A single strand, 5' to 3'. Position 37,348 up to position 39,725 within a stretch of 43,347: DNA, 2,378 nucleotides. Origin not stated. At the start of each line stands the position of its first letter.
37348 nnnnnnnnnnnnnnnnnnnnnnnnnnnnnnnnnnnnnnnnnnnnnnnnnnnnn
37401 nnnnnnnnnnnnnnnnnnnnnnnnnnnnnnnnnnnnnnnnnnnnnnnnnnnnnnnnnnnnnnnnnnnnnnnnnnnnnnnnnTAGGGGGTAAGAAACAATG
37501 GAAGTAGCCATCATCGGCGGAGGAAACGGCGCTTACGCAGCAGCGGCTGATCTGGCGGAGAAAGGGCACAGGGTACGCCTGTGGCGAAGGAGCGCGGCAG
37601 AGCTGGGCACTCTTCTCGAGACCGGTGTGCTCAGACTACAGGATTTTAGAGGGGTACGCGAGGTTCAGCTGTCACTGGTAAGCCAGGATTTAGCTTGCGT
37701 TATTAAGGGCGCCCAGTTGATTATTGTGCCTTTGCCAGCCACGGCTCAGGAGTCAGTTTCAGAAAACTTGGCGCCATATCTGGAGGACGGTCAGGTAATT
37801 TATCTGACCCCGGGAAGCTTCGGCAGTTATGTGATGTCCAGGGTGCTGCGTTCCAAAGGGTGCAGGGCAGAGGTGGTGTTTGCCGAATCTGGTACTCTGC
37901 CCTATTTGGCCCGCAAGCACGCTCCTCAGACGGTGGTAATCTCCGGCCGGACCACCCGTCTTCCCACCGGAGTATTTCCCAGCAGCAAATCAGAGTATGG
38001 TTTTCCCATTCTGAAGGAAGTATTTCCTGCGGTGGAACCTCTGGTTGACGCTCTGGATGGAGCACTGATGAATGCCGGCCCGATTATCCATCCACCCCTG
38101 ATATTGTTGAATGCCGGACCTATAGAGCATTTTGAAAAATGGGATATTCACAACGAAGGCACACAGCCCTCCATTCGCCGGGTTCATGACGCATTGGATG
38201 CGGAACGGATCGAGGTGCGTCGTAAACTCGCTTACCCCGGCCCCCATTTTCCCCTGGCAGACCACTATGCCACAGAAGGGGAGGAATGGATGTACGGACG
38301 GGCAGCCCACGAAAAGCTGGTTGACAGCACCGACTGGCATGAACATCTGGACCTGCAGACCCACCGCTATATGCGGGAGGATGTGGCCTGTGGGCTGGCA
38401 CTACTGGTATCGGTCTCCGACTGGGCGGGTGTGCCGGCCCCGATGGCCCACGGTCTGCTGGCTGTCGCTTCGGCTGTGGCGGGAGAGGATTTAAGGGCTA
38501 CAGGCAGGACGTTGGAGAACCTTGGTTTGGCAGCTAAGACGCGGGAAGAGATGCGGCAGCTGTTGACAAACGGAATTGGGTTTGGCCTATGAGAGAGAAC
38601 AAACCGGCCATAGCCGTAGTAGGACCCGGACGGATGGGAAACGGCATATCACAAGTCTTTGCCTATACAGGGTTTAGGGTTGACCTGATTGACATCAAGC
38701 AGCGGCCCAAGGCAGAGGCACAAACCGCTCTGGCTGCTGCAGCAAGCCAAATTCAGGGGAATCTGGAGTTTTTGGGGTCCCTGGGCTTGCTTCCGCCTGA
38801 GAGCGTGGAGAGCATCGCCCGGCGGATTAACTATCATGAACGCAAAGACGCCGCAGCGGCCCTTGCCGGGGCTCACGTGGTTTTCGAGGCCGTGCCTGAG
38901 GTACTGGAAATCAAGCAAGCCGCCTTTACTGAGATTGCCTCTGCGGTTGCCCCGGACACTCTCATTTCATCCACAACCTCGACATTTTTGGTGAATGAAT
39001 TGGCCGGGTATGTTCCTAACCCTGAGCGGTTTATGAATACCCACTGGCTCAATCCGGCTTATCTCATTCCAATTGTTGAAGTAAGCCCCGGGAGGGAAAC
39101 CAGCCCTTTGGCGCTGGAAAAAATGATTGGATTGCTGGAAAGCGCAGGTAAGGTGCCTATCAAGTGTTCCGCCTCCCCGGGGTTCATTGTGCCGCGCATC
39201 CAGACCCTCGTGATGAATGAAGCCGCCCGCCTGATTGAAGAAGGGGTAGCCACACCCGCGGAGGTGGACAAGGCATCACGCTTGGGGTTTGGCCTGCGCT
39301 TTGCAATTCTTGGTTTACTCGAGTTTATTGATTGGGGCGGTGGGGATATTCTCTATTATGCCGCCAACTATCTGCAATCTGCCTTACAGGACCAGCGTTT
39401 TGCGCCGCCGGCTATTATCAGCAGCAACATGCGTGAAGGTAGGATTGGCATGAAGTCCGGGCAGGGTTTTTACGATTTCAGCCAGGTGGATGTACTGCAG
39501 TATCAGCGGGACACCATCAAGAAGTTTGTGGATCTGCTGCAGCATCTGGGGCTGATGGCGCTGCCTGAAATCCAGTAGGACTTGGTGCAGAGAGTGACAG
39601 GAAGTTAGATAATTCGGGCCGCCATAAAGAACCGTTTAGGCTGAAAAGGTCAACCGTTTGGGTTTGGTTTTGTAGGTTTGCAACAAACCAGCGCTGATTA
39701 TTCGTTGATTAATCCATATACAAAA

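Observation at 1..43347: Composite anaerobic aryl-acid catabolic island combining modules not normally found together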

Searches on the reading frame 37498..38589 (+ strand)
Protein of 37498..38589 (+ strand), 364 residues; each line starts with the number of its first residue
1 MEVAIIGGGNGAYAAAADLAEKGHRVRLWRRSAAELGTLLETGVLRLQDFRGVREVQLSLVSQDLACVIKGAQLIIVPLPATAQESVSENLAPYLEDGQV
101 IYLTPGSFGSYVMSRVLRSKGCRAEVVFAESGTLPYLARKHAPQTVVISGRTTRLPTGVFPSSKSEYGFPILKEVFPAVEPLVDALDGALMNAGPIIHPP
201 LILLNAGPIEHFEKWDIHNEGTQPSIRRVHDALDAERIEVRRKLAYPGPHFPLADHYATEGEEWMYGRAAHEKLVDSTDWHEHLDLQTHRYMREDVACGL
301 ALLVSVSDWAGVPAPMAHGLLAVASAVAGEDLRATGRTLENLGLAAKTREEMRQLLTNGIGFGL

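Call 9: search_protein_families(library=pfam, proteins=[window:37498-38589:+], max_evalue=0.00001)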
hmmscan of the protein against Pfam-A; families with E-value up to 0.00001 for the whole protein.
window:37498-38589:+ (364 aa): 3 families
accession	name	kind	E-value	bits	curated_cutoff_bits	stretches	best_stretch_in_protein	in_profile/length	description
PF02317.23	Octopine_DH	-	3.5e-28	98.9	30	1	184-327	4-149/150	NAD/NADP octopine/nopaline dehydrogenase, alpha-helical domain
PF01210.29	NAD_Gly3P_dh_N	-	1.2e-07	32.3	23.1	1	2-101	1-99/158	NAD-dependent glycerol-3-phosphate dehydrogenase N-terminus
PF02558.23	ApbA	-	2.4e-06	27.7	22.2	1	3-103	1-98/150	Ketopantoate reductase PanE/ApbA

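Call 12: search_protein_families(library=ncbifam, proteins=[window:37498-38589:+], max_evalue=1e-10)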
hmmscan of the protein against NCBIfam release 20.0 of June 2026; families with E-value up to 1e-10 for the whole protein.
window:37498-38589:+ (364 aa): 0 families

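Call 57: search_protein_families(library=ncbifam, proteins=[L083:5858-7510:+, L083:7525-7944:+, L083:7944-9089:+, L083:9082-9960:+, L083:10001-12058:+, L083:12062-13738:+, L083:13799-14299:+, L083:14364-16427:+, L083:16447-17730:+, L083:19112-21385:+], max_evalue=1e-20)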
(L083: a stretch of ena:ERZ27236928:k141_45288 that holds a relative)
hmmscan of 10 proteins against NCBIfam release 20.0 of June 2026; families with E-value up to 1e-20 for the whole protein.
L083:5858-7510:+ (551 aa): 4 families
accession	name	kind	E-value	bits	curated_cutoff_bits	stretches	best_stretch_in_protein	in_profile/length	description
TIGR00641.1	acid_CoA_mut_N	subfamily_domain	1.1e-199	664.1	303.8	1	29-549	3-527/528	methylmalonyl-CoA mutase N-terminal domain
NF006944.0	PRK09426.1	equivalog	3.6e-168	560.7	876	1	25-549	33-556/721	methylmalonyl-CoA mutase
NF045497.1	IsobCoAmut_IcmF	equivalog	3.9e-82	276.6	1500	1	182-544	707-1072/1076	fused isobutyryl-CoA mutase/GTPase IcmF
TIGR00642.1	mmCoA_mut_beta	equivalog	7.5e-54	183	617.25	1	26-486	43-475/620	methylmalonyl-CoA mutase small subunit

L083:7525-7944:+ (140 aa): 2 families
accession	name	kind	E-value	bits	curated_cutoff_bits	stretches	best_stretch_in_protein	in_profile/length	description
TIGR00640.1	acid_CoA_mut_C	subfamily_domain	8.8e-40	135.7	57.45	1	7-127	2-123/132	methylmalonyl-CoA mutase C-terminal domain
NF006944.0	PRK09426.1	equivalog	2.6e-32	111.6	876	1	4-118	586-700/721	methylmalonyl-CoA mutase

L083:7944-9089:+ (382 aa): 3 families
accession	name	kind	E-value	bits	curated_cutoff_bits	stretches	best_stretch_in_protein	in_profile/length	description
NF001913.0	PRK00696.1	equivalog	9.2e-98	327.8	370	1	1-375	1-383/388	ADP-forming succinate--CoA ligase subunit beta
TIGR01016.1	sucCoAbeta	subfamily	3.5e-88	296.2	375.55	1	1-374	1-382/386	succinate-CoA ligase subunit beta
NF010647.0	PRK14046.1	equivalog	1.6e-76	258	604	1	1-374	1-382/392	malate--CoA ligase subunit beta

L083:9082-9960:+ (293 aa): 2 families
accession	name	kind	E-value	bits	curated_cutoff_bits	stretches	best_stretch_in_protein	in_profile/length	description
TIGR01019.1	sucCoAalpha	subfamily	7.2e-111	370.2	353.2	1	7-291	1-285/286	succinate--CoA ligase subunit alpha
NF004230.0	PRK05678.1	equivalog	9e-110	366.4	336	1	6-292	2-288/291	succinate--CoA ligase subunit alpha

L083:10001-12058:+ (686 aa): 3 families
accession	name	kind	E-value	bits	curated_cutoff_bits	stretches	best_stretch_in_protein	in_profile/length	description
NF050156.1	CapLactmsAlpCapA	equivalog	7.2e-198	659.1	1000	1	2-681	2-686/689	caprolactamase subunit alpha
NF042975.2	AcphenoCarb_ApcC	equivalog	8.4e-112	374.7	1500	1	3-677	11-706/733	acetophenone carboxylase subunit gamma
NF042960.1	AcphenoCarb_ApcA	equivalog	5.5e-76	256.2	1250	1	127-679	108-654/658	acetophenone carboxylase subunit alpha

L083:12062-13738:+ (559 aa): 2 families
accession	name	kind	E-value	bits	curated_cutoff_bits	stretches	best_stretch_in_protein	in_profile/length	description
NF050157.1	CapLactmsBetCapB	equivalog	9.2e-94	314.7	1000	1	5-558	1-560/577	caprolactamase subunit beta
NF042976.1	AcphenoCarb_ApcD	equivalog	2.8e-36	125.1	1500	1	12-480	36-515/685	acetophenone carboxylase subunit delta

L083:13799-14299:+ (167 aa): 0 families

L083:14364-16427:+ (688 aa): 4 families
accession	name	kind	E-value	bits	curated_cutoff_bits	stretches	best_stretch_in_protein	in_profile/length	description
TIGR02717.1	AcCoA-syn-alpha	equivalog_domain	1.8e-118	396.1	567.15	1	10-447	1-445/447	acetate--CoA ligase alpha subunit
NF045494.1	AcCoALig_Archglob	equivalog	5.4e-118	395.2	1200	2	9-412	217-622/665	acetate--CoA ligase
NF045493.1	HydDutCoALig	equivalog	3e-111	373.2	1300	1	12-676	5-686/698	4-hydroxybutyrate--CoA ligase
NF045492.1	HydPropCoALig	equivalog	2.7e-101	340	1300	2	9-425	247-670/700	3-hydroxypropionate--CoA ligase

L083:16447-17730:+ (428 aa): 6 families
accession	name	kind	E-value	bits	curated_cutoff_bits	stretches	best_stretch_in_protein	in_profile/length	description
TIGR02155.1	PA_CoA_ligase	equivalog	1.5e-124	415.8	646.3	1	9-425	3-422/422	phenylacetate--CoA ligase PaaK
NF041878.1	paak_haloarch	equivalog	1.1e-118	396.6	700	1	10-425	9-427/427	phenylacetate--CoA ligase PaaK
NF045666.1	DVU1553_fam_AMP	equivalog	7.9e-63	212.5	300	1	6-323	15-330/331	DVU_1553 family AMP-dependent CoA ligase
NF053551.1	FlxY_rubin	equivalog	2.3e-56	191.3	520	1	10-420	5-419/424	flexirubin biosynthesis putative acyl-CoA ligase FlxY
NF041217.1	BagE_FevW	exception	1.4e-36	126.4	800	1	8-420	7-401/424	bagremycin/ferroverdin synthetase BagE/FevW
TIGR03335.1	F390_ftsA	equivalog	8.1e-32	110.5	458.7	1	11-318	11-324/445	coenzyme F390 synthetase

L083:19112-21385:+ (758 aa): 13 families
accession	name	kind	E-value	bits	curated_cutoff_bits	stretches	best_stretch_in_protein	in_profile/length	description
TIGR03194.1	4hydrxCoA_A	equivalog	2.8e-189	631.1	994.55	1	12-745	4-745/746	4-hydroxybenzoyl-CoA reductase subunit alpha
NF043082.1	XdhA_XDHase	equivalog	3e-176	587.8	780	1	5-748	1-754/758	xanthine dehydrogenase subunit XdhA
NF007426.0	PRK09970.1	equivalog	1.8e-167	558.7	916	1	3-747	4-756/761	xanthine dehydrogenase molybdenum-binding subunit XdhA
TIGR03196.1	pucD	equivalog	2.8e-138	462.5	783.65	1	4-742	2-754/763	xanthine dehydrogenase subunit D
NF041018.1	glyceraldDH_alpha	equivalog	2.1e-127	426.5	790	1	4-742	2-740/741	glyceraldehyde dehydrogenase subunit alpha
TIGR03311.1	Se_dep_XDH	equivalog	2.3e-119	399.8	830.45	2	4-536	161-684/848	selenium-dependent xanthine dehydrogenase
NF040766.1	CODH_aero_grp5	exception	3.4e-104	349.6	950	1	3-742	3-781/785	aerobic carbon-monoxide dehydrogenase large subunit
NF045668.1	pterin_aldehy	equivalog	6.2e-103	345.5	1100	2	3-526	173-714/905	molybdopterin-dependent aldehyde oxidoreductase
TIGR02416.1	CO_dehy_Mo_lg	equivalog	1.7e-98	330.7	991.15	1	18-742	6-767/770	aerobic carbon-monoxide dehydrogenase large subunit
NF041671.1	peri_hyde_PaoC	equivalog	7.8e-98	328.7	1180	1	2-748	15-733/735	aldehyde oxidoreductase molybdenum-binding subunit PaoC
TIGR03313.1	Se_sel_red_Mo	hypoth_equivalog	4.2e-87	292.8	1101.9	1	160-747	364-950/951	molybdopterin-dependent oxidoreductase Mo/Fe-S-binding subunit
TIGR02965.1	xanthine_xdhB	equivalog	9.3e-79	265.5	849.5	1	12-750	8-758/758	xanthine dehydrogenase molybdopterin binding subunit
TIGR02969.1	mam_aldehyde_ox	subfamily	1.2e-37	129.1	1912.3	1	2-731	573-1286/1330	aldehyde oxidase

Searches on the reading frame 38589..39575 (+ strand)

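Call 9: search_protein_families(library=pfam, proteins=[window:38589-39575:+], max_evalue=0.00001)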
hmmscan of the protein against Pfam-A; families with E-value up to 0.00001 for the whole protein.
window:38589-39575:+ (329 aa): 2 families
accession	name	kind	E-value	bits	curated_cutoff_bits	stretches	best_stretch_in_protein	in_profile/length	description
PF02737.24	3HCDH_N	-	2.6e-44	151.7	22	1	8-193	2-177/180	3-hydroxyacyl-CoA dehydrogenase, NAD binding domain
PF00725.27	3HCDH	-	8.8e-23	81.1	22.1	1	198-296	1-96/97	3-hydroxyacyl-CoA dehydrogenase, C-terminal domain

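Call 12: search_protein_families(library=ncbifam, proteins=[window:38589-39575:+], max_evalue=1e-10)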
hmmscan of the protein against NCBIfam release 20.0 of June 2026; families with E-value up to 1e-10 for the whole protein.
window:38589-39575:+ (329 aa): 19 families
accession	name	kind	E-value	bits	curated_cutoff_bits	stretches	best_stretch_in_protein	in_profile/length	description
NF006125.0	PRK08269.1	equivalog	7.2e-139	462.5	427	1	4-326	4-325/334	3-hydroxybutyryl-CoA dehydrogenase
NF006124.0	PRK08268.1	subfamily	3.4e-58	197.9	508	1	4-300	6-290/507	3-hydroxyacyl-CoA dehydrogenase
NF042925.1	FHMPC_DH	equivalog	5e-54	183.7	500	1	8-316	3-299/304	5-formyl-3-hydroxy-2-methylpyridine 4-carboxylate 5-dehydrogenase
TIGR02279.1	PaaC-3OHAcCoADH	equivalog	5.4e-54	183.8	669.4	1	6-299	6-287/503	3-hydroxyacyl-CoA dehydrogenase PaaH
NF006722.0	PRK09260.1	equivalog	1.3e-51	175.5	429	1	8-299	5-283/289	3-hydroxyacyl-CoA dehydrogenase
NF004474.0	PRK05808.1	subfamily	2.3e-49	168.2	408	1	7-297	5-282/283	3-hydroxybutyryl-CoA dehydrogenase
NF004783.0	PRK06129.1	equivalog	2.9e-49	168.1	347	1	7-261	4-251/315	3-hydroxyacyl-CoA dehydrogenase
NF004699.0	PRK06035.1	equivalog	3.8e-47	160.9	500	1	7-296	5-289/294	3-hydroxyacyl-CoA dehydrogenase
NF005715.0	PRK07530.1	equivalog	1e-41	143.3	420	1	7-299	6-285/292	3-hydroxybutyryl-CoA dehydrogenase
NF006143.0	PRK08293.1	equivalog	1.3e-38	133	312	1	7-299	6-289/291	3-hydroxyacyl-CoA dehydrogenase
NF008727.0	PRK11730.1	equivalog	7.1e-36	123.8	870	1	7-318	315-613/717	fatty acid oxidation complex subunit alpha FadB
NF005875.0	PRK07819.1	subfamily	9.4e-36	123.7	319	1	7-297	7-286/287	3-hydroxybutyryl-CoA dehydrogenase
NF005716.0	PRK07531.1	equivalog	9.8e-35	120.2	592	1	7-253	6-240/495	carnitine 3-dehydrogenase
NF008363.0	PRK11154.1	equivalog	1.1e-32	113.1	869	1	7-299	311-588/708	fatty acid oxidation complex subunit alpha FadJ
NF005471.0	PRK07066.1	equivalog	9.1e-30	103.8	414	1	8-253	10-243/321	L-carnitine dehydrogenase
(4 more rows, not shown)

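Call 57: search_protein_families(library=ncbifam, proteins=[L083:5858-7510:+, L083:7525-7944:+, L083:7944-9089:+, L083:9082-9960:+, L083:10001-12058:+, L083:12062-13738:+, L083:13799-14299:+, L083:14364-16427:+, L083:16447-17730:+, L083:19112-21385:+], max_evalue=1e-20)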
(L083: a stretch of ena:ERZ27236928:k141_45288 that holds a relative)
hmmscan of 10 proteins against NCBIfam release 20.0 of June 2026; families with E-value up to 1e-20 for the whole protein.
L083:5858-7510:+ (551 aa): 4 families
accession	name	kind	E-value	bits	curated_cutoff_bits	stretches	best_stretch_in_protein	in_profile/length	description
TIGR00641.1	acid_CoA_mut_N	subfamily_domain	1.1e-199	664.1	303.8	1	29-549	3-527/528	methylmalonyl-CoA mutase N-terminal domain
NF006944.0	PRK09426.1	equivalog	3.6e-168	560.7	876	1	25-549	33-556/721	methylmalonyl-CoA mutase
NF045497.1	IsobCoAmut_IcmF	equivalog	3.9e-82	276.6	1500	1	182-544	707-1072/1076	fused isobutyryl-CoA mutase/GTPase IcmF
TIGR00642.1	mmCoA_mut_beta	equivalog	7.5e-54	183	617.25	1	26-486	43-475/620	methylmalonyl-CoA mutase small subunit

L083:7525-7944:+ (140 aa): 2 families
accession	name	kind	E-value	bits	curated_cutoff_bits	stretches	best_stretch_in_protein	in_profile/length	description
TIGR00640.1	acid_CoA_mut_C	subfamily_domain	8.8e-40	135.7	57.45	1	7-127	2-123/132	methylmalonyl-CoA mutase C-terminal domain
NF006944.0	PRK09426.1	equivalog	2.6e-32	111.6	876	1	4-118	586-700/721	methylmalonyl-CoA mutase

L083:7944-9089:+ (382 aa): 3 families
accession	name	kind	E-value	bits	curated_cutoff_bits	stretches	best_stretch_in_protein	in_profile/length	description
NF001913.0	PRK00696.1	equivalog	9.2e-98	327.8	370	1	1-375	1-383/388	ADP-forming succinate--CoA ligase subunit beta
TIGR01016.1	sucCoAbeta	subfamily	3.5e-88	296.2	375.55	1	1-374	1-382/386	succinate-CoA ligase subunit beta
NF010647.0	PRK14046.1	equivalog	1.6e-76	258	604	1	1-374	1-382/392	malate--CoA ligase subunit beta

L083:9082-9960:+ (293 aa): 2 families
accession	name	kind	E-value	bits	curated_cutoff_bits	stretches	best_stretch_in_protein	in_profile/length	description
TIGR01019.1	sucCoAalpha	subfamily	7.2e-111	370.2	353.2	1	7-291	1-285/286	succinate--CoA ligase subunit alpha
NF004230.0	PRK05678.1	equivalog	9e-110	366.4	336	1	6-292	2-288/291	succinate--CoA ligase subunit alpha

L083:10001-12058:+ (686 aa): 3 families
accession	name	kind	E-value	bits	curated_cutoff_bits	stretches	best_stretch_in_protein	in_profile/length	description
NF050156.1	CapLactmsAlpCapA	equivalog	7.2e-198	659.1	1000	1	2-681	2-686/689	caprolactamase subunit alpha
NF042975.2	AcphenoCarb_ApcC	equivalog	8.4e-112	374.7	1500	1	3-677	11-706/733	acetophenone carboxylase subunit gamma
NF042960.1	AcphenoCarb_ApcA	equivalog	5.5e-76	256.2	1250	1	127-679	108-654/658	acetophenone carboxylase subunit alpha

L083:12062-13738:+ (559 aa): 2 families
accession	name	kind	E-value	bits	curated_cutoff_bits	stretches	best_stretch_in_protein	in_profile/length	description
NF050157.1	CapLactmsBetCapB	equivalog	9.2e-94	314.7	1000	1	5-558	1-560/577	caprolactamase subunit beta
NF042976.1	AcphenoCarb_ApcD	equivalog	2.8e-36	125.1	1500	1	12-480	36-515/685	acetophenone carboxylase subunit delta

L083:13799-14299:+ (167 aa): 0 families

L083:14364-16427:+ (688 aa): 4 families
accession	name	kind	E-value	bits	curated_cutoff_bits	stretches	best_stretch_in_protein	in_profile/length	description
TIGR02717.1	AcCoA-syn-alpha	equivalog_domain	1.8e-118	396.1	567.15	1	10-447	1-445/447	acetate--CoA ligase alpha subunit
NF045494.1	AcCoALig_Archglob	equivalog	5.4e-118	395.2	1200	2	9-412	217-622/665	acetate--CoA ligase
NF045493.1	HydDutCoALig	equivalog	3e-111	373.2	1300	1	12-676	5-686/698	4-hydroxybutyrate--CoA ligase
NF045492.1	HydPropCoALig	equivalog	2.7e-101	340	1300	2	9-425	247-670/700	3-hydroxypropionate--CoA ligase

L083:16447-17730:+ (428 aa): 6 families
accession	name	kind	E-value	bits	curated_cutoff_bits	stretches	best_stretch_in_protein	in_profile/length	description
TIGR02155.1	PA_CoA_ligase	equivalog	1.5e-124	415.8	646.3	1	9-425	3-422/422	phenylacetate--CoA ligase PaaK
NF041878.1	paak_haloarch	equivalog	1.1e-118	396.6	700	1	10-425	9-427/427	phenylacetate--CoA ligase PaaK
NF045666.1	DVU1553_fam_AMP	equivalog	7.9e-63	212.5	300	1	6-323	15-330/331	DVU_1553 family AMP-dependent CoA ligase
NF053551.1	FlxY_rubin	equivalog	2.3e-56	191.3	520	1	10-420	5-419/424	flexirubin biosynthesis putative acyl-CoA ligase FlxY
NF041217.1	BagE_FevW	exception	1.4e-36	126.4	800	1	8-420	7-401/424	bagremycin/ferroverdin synthetase BagE/FevW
TIGR03335.1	F390_ftsA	equivalog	8.1e-32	110.5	458.7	1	11-318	11-324/445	coenzyme F390 synthetase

L083:19112-21385:+ (758 aa): 13 families
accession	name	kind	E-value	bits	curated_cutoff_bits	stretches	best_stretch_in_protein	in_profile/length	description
TIGR03194.1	4hydrxCoA_A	equivalog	2.8e-189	631.1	994.55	1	12-745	4-745/746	4-hydroxybenzoyl-CoA reductase subunit alpha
NF043082.1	XdhA_XDHase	equivalog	3e-176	587.8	780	1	5-748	1-754/758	xanthine dehydrogenase subunit XdhA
NF007426.0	PRK09970.1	equivalog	1.8e-167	558.7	916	1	3-747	4-756/761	xanthine dehydrogenase molybdenum-binding subunit XdhA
TIGR03196.1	pucD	equivalog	2.8e-138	462.5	783.65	1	4-742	2-754/763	xanthine dehydrogenase subunit D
NF041018.1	glyceraldDH_alpha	equivalog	2.1e-127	426.5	790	1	4-742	2-740/741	glyceraldehyde dehydrogenase subunit alpha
TIGR03311.1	Se_dep_XDH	equivalog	2.3e-119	399.8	830.45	2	4-536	161-684/848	selenium-dependent xanthine dehydrogenase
NF040766.1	CODH_aero_grp5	exception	3.4e-104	349.6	950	1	3-742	3-781/785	aerobic carbon-monoxide dehydrogenase large subunit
NF045668.1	pterin_aldehy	equivalog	6.2e-103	345.5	1100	2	3-526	173-714/905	molybdopterin-dependent aldehyde oxidoreductase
TIGR02416.1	CO_dehy_Mo_lg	equivalog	1.7e-98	330.7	991.15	1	18-742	6-767/770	aerobic carbon-monoxide dehydrogenase large subunit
NF041671.1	peri_hyde_PaoC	equivalog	7.8e-98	328.7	1180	1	2-748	15-733/735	aldehyde oxidoreductase molybdenum-binding subunit PaoC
TIGR03313.1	Se_sel_red_Mo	hypoth_equivalog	4.2e-87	292.8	1101.9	1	160-747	364-950/951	molybdopterin-dependent oxidoreductase Mo/Fe-S-binding subunit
TIGR02965.1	xanthine_xdhB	equivalog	9.3e-79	265.5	849.5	1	12-750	8-758/758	xanthine dehydrogenase molybdopterin binding subunit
TIGR02969.1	mam_aldehyde_ox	subfamily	1.2e-37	129.1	1912.3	1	2-731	573-1286/1330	aldehyde oxidase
